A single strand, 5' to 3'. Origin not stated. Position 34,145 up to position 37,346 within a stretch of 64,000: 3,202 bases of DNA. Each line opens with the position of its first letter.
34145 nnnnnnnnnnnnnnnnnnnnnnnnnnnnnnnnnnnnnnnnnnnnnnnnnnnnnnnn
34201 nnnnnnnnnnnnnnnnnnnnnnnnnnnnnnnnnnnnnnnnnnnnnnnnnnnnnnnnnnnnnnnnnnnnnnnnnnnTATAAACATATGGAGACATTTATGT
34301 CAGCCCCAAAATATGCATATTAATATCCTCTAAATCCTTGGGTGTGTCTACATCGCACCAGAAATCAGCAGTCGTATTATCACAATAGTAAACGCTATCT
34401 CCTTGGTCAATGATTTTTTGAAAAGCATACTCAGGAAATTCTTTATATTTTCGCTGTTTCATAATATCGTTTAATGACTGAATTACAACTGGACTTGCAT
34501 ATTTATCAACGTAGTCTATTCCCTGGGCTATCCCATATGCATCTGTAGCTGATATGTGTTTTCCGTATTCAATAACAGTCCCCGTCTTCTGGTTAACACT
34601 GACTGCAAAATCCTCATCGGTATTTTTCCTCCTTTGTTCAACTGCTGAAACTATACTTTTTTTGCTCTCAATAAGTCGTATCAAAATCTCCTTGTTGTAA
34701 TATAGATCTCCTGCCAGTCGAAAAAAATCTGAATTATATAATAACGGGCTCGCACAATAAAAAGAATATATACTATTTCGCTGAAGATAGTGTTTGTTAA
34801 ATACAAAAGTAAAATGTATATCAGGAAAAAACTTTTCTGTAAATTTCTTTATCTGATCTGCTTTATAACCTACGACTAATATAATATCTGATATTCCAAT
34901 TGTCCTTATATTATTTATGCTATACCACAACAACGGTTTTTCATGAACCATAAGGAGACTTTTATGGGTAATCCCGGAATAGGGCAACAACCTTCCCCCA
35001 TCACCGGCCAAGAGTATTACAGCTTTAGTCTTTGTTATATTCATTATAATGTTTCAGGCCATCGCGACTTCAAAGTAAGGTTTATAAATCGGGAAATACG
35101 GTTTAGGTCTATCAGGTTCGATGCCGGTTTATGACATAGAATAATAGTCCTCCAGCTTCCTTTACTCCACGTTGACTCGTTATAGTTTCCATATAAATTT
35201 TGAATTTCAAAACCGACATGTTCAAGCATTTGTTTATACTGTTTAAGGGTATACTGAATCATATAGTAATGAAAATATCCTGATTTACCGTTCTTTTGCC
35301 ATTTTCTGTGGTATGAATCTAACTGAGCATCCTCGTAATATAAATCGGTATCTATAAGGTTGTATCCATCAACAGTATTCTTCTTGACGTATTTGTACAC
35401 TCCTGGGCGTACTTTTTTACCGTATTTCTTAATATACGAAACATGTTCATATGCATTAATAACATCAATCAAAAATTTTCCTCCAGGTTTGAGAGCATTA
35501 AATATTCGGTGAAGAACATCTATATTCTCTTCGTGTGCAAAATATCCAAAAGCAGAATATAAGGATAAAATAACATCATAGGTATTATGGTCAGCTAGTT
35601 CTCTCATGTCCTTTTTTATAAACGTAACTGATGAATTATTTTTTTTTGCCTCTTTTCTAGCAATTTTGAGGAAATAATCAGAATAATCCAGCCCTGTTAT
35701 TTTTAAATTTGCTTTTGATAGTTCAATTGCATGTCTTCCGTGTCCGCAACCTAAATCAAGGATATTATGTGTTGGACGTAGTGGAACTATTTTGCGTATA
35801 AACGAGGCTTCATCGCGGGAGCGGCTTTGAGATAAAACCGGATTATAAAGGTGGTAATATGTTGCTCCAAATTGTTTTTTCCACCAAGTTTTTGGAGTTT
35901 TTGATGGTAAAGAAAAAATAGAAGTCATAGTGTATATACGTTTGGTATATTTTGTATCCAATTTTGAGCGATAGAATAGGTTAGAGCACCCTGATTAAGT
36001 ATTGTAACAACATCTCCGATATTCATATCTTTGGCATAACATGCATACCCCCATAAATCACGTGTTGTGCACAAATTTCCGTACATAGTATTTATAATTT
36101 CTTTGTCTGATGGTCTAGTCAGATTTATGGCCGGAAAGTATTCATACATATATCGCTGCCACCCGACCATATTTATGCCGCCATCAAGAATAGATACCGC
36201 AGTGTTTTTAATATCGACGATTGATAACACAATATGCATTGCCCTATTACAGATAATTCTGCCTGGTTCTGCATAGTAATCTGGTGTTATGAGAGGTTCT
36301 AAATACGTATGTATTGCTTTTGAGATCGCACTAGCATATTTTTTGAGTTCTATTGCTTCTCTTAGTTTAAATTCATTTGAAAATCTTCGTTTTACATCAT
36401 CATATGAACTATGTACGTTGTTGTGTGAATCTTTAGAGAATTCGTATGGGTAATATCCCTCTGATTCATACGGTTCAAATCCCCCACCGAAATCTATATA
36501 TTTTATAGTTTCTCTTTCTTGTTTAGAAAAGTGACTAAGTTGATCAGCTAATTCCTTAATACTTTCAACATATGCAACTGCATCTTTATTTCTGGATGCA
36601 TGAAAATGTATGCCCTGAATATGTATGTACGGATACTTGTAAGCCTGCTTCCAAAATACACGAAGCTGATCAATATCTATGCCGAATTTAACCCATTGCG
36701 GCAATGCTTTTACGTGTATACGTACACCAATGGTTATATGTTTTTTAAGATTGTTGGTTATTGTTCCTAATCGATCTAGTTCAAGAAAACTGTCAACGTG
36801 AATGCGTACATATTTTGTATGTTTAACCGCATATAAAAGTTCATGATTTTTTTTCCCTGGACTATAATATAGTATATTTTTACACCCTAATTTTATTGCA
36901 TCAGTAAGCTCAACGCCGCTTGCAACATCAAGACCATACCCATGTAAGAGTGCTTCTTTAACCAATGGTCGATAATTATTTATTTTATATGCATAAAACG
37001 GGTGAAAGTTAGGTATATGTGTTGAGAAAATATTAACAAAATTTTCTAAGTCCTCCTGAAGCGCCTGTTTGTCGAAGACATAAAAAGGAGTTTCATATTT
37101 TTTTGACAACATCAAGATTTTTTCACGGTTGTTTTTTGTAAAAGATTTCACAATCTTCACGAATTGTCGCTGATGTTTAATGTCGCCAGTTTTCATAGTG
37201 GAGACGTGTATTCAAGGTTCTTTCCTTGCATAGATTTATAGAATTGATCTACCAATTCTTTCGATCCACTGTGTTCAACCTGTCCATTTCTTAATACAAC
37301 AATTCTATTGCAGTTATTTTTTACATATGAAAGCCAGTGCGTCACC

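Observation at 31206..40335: Teichoic-acid-like polyol-phosphate polymer module with ABC exporter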

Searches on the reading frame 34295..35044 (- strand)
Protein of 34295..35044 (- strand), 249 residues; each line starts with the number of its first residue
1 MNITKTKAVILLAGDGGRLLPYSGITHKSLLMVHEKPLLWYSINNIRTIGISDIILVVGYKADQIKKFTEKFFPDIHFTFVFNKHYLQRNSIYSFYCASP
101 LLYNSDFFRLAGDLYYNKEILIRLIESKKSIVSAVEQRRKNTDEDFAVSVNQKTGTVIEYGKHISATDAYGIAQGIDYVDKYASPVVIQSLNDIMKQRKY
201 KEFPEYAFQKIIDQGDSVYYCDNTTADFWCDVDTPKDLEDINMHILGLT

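Call 3: search_protein_families(library=pfam, proteins=[window:34295-35044:-], max_evalue=0.01)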
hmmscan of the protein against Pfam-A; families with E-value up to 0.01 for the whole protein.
window:34295-35044:- (249 aa): 3 families
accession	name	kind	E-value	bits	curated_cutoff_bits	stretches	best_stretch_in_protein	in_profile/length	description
PF00483.29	NTP_transferase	-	6.4e-14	52.6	21.2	1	7-245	1-242/245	Nucleotidyl transferase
PF12804.13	NTP_transf_3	-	1.5e-09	38.7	27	1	8-135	1-122/160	MobA-like NTP transferase domain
PF20202.4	DUF6564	-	2.9e-08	34.1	25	1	38-135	17-119/230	Domain of unknown function (DUF6564)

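Call 4: search_protein_families(library=ncbifam, proteins=[window:34295-35044:-], max_evalue=0.01)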
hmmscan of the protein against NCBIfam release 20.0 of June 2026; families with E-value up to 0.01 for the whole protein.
window:34295-35044:- (249 aa): 27 families (the best 25 are shown)
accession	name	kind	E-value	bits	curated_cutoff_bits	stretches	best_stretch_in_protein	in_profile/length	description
TIGR03992.1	Arch_glmU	subfamily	1.2e-21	77.1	292.1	1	7-246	2-228/393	bifunctional sugar-1-phosphate nucleotidylyltransferase/acetyltransferase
TIGR01208.1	rmlA_long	equivalog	4e-18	65.4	320.25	1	7-246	1-235/353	glucose-1-phosphate thymidylyltransferase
NF041135.1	IPPtranDIPPsyn_Thcocales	equivalog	2.1e-16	60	580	1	7-244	2-216/419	bifunctional L-myo-inositol-1-phosphate cytidylyltransferase/CDP-L-myo-inositol myo-inositolphosphotransferase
NF041313.1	UDPGP_AglF_Halo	equivalog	7e-13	48.6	400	1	7-117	2-109/234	UTP--glucose-1-phosphate uridylyltransferase AglF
NF041173.1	Sug_nt_acttase_Thmprot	equivalog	3e-11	42.9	600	1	7-246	2-228/405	bifunctional sugar-1-phosphate nucleotidylyltransferase/acetyltransferase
NF045761.1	NAMPUrTaseMurU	equivalog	9.4e-11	42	250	1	7-149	2-151/226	N-acetylmuramate alpha-1-phosphate uridylyltransferase MurU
NF049965.1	GlMnHpPGnyltfHddC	equivalog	6.1e-09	35.8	300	1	7-181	2-169/221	D-glycero-D-manno-heptose 1-phosphate guanosyltransferase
TIGR01099.1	galU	equivalog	1.1e-08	35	326.8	1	7-68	3-64/261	UTP--glucose-1-phosphate uridylyltransferase GalU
TIGR02623.1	G1P_cyt_trans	equivalog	3.5e-08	33.2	300.25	1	7-73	2-68/255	glucose-1-phosphate cytidylyltransferase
NF052502.1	man1P_GTase_Rv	exception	6.1e-08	31.9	440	1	7-237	2-222/352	mannose-1-phosphate guanylyltransferase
NF009928.0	PRK13389.1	equivalog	1.8e-07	30.6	548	1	4-67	7-70/302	UTP--glucose-1-phosphate uridylyltransferase GalU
NF045665.1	NTPtran_DVU1551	equivalog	2.5e-07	30.1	315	1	7-87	2-73/359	DVU_1551 family NTP transferase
TIGR01173.1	glmU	equivalog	3.1e-07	29.6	366.85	1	7-78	2-66/452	bifunctional UDP-N-acetylglucosamine diphosphorylase/glucosamine-1-phosphate N-acetyltransferase GlmU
NF012024.0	PRK15480.1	equivalog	2.9e-06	26.6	588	1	6-59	4-57/292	glucose-1-phosphate thymidylyltransferase RfbA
NF010933.0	PRK14353.1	equivalog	3.1e-06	26.1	505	1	5-76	5-73/453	bifunctional UDP-N-acetylglucosamine diphosphorylase/glucosamine-1-phosphate N-acetyltransferase GlmU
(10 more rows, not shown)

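Call 11: search_solved_structures(query=window:34295-35044:-, max_evalue=0.01, show_alignments=2)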
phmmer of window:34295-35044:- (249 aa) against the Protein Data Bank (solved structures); distinct sequences matched with E-value up to 0.01: 48.
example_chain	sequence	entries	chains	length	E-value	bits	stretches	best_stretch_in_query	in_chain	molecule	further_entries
1jyk_A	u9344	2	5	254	5.4e-15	58.6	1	4-223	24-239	CTP:phosphocholine Cytidylyltransferase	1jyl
7whr_B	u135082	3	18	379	5.2e-08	35.7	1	7-85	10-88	Nucleotidyl transferase family protein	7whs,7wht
4jd0_A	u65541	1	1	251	2.2e-06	30.4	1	7-240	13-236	Nucleotidyl transferase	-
6n0u_A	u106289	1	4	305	2.4e-06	30.3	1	7-57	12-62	Glucose-1-phosphate thymidylyltransferase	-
2ggo_A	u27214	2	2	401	2.7e-06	30.1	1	7-137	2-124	401aa long hypothetical glucose-1-phosphate thymidylyltransferase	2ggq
5z09_A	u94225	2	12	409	2.7e-06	30.1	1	7-137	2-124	Dual sugar-1-phosphate nucleotidylyltransferase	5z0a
1h5s_A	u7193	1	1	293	3.6e-06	29.7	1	6-70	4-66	Glucose-1-phosphate thymidylyltransferase 1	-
1tzf_A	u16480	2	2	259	3.9e-06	29.6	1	6-76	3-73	Glucose-1-phosphate cytidylyltransferase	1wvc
1h5r_B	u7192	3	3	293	4e-06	29.6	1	6-70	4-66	GLUCOSE-1-PHOSPHATE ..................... | Glucose-1-phosphate thymidylyltransferase 1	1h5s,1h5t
1h5r_A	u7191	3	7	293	4e-06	29.6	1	6-70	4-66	GLUCOSE-1-PHOSPHATE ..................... | Glucose-1-phosphate thymidylyltransferase 1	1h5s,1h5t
1h5s_D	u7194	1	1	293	5.2e-06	29.2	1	6-60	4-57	Glucose-1-phosphate thymidylyltransferase 1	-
3pkp_A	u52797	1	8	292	5.2e-06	29.2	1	6-58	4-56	Glucose-1-phosphate thymidylyltransferase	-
3pkq_A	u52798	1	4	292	5.3e-06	29.2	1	6-58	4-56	Glucose-1-phosphate thymidylyltransferase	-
3hl3_A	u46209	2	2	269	8.2e-06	28.5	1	6-61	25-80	Glucose-1-phosphate thymidylyltransferase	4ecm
4ho0_A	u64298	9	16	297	1.2e-05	28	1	7-57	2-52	Glucose-1-phosphate thymidylyltransferase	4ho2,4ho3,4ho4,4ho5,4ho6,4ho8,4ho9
6pd1_A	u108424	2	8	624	0.0021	20.7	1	7-147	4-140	Nucleotidyl transferase/aminotransferase, class V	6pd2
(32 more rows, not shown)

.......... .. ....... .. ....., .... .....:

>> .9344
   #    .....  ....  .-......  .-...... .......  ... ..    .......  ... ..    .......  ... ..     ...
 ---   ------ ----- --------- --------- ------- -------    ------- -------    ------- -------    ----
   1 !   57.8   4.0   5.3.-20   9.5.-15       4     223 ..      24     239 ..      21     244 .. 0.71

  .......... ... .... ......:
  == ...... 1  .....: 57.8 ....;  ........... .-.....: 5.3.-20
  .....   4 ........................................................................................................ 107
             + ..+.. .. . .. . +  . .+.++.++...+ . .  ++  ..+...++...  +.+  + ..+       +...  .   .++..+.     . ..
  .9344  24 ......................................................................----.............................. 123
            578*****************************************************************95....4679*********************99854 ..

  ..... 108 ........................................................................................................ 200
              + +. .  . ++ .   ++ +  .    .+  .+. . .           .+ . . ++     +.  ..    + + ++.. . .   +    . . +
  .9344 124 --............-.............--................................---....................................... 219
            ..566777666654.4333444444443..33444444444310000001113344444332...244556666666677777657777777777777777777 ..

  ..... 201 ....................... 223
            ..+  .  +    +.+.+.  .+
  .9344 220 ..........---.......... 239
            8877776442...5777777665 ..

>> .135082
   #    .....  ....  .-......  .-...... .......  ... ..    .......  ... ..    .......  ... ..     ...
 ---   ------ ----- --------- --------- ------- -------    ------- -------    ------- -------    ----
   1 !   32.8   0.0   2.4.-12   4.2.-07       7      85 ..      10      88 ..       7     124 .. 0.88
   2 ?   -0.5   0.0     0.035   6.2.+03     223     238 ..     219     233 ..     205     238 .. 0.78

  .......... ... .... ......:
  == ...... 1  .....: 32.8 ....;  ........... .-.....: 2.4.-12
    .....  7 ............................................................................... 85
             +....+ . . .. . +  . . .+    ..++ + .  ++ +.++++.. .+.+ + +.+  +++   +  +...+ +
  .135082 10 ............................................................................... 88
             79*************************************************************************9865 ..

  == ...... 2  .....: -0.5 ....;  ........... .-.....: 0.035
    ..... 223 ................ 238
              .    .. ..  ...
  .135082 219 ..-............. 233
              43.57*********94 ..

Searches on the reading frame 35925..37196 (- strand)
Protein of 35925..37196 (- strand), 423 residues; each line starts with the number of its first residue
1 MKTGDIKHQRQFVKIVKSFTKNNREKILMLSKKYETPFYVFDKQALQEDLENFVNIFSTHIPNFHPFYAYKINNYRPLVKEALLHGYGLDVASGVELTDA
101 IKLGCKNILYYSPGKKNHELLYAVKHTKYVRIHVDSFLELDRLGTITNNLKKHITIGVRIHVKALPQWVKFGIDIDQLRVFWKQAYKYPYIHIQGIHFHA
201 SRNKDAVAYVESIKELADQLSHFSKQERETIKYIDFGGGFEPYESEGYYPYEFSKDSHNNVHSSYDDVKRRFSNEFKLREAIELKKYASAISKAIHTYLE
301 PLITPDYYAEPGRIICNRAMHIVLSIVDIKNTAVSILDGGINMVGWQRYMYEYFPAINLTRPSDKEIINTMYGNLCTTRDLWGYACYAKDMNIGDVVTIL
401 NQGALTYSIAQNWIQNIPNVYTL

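Call 3: search_protein_families(library=pfam, proteins=[window:35925-37196:-], max_evalue=0.01)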
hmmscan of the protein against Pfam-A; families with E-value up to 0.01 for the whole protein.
window:35925-37196:- (423 aa): 3 families
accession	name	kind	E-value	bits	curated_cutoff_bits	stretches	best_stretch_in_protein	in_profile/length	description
PF02784.22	Orn_Arg_deC_N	-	1.2e-25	90.7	23.4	1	54-315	8-245/247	Pyridoxal-dependent decarboxylase, pyridoxal binding domain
PF00278.28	Orn_DAP_Arg_deC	-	8.3e-07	29.6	23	1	67-403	5-95/95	Pyridoxal-dependent decarboxylase, C-terminal sheet domain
PF01168.26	Ala_racemase_N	-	0.0065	16.6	24.1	1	71-220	28-181/220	Alanine racemase, N-terminal domain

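Call 4: search_protein_families(library=ncbifam, proteins=[window:35925-37196:-], max_evalue=0.01)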
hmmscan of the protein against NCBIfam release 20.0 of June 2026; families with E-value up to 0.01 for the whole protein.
window:35925-37196:- (423 aa): 7 families
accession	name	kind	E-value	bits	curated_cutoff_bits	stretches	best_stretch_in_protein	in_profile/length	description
TIGR01048.1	lysA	equivalog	9.4e-40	136.4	297.9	2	24-259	13-260/417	diaminopimelate decarboxylase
TIGR03099.1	dCO2ase_PEP1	hypoth_equivalog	3.8e-28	98.7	478.45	2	32-241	20-236/398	pyridoxal-dependent decarboxylase, exosortase A system-associated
NF052544.1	OrLyDeCDokD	equivalog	4.8e-23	81.5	700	1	6-404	13-417/461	ornithine/lysine decarboxylase DokD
NF041039.1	FslC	exception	1.8e-18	66.6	500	1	19-240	11-241/418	rhizoferrin biosystnesis N-citrylornithine decarboxylase FslC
NF006515.0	PRK08961.1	equivalog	3.3e-17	61.7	802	2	18-254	486-720/861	bifunctional aspartate kinase/diaminopimelate decarboxylase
TIGR01047.1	nspC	equivalog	1.5e-08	33.5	409.05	1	35-240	2-202/380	carboxynorspermidine decarboxylase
NF003763.0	PRK05354.1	equivalog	2.9e-06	26.1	369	1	32-240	60-293/636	biosynthetic arginine decarboxylase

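Call 12: search_solved_structures(query=window:35925-37196:-, max_evalue=0.001, show_alignments=1)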
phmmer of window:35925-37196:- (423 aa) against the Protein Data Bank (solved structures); distinct sequences matched with E-value up to 0.001: 42.
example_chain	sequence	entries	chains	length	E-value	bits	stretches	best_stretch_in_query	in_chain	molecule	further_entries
6knh_A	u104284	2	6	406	2.8e-22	82.5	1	34-241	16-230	Probable diaminopimelate decarboxylase protein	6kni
6knk_A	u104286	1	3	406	1.7e-21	79.9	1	34-241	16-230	Probable diaminopimelate decarboxylase protein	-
1twi_A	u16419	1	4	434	1.4e-20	76.9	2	28-249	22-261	Diaminopimelate decarboxylase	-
1tuf_A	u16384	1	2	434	1.4e-20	76.9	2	28-249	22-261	Diaminopimelate decarboxylase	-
2p3e_A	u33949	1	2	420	2e-19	73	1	29-245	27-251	Diaminopimelate decarboxylase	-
8d2y_A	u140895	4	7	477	2.6e-16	62.8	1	29-245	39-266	D-ornithine/D-lysine decarboxylase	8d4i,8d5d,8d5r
8d88_A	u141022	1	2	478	2.6e-16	62.8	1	29-245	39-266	D-ornithine/D-lysine decarboxylase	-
6n2h_A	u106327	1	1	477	2.7e-16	62.7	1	29-245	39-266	D-ornithine/D-lysine decarboxylase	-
10li_A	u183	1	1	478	2.8e-16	62.7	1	29-245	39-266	Diaminopimelate decarboxylase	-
9nq5_A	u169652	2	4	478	5.5e-16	61.8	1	29-244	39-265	D-ornithine/D-lysine decarboxylase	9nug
9cpz_A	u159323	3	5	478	5.5e-16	61.7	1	29-244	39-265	D-ornithine/D-lysine decarboxylase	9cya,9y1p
5gjm_A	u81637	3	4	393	7.1e-16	61.4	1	19-247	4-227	Lysine/ornithine decarboxylase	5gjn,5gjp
5gjo_A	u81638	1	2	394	1.2e-15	60.7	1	17-245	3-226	Lysine/ornithine decarboxylase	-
7ru7_A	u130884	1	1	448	2.8e-15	59.4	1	23-409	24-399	L-glutamyl-[BtrI acyl-carrier protein] decarboxylase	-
2j66_A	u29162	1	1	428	4e-15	58.9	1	25-409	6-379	BTRK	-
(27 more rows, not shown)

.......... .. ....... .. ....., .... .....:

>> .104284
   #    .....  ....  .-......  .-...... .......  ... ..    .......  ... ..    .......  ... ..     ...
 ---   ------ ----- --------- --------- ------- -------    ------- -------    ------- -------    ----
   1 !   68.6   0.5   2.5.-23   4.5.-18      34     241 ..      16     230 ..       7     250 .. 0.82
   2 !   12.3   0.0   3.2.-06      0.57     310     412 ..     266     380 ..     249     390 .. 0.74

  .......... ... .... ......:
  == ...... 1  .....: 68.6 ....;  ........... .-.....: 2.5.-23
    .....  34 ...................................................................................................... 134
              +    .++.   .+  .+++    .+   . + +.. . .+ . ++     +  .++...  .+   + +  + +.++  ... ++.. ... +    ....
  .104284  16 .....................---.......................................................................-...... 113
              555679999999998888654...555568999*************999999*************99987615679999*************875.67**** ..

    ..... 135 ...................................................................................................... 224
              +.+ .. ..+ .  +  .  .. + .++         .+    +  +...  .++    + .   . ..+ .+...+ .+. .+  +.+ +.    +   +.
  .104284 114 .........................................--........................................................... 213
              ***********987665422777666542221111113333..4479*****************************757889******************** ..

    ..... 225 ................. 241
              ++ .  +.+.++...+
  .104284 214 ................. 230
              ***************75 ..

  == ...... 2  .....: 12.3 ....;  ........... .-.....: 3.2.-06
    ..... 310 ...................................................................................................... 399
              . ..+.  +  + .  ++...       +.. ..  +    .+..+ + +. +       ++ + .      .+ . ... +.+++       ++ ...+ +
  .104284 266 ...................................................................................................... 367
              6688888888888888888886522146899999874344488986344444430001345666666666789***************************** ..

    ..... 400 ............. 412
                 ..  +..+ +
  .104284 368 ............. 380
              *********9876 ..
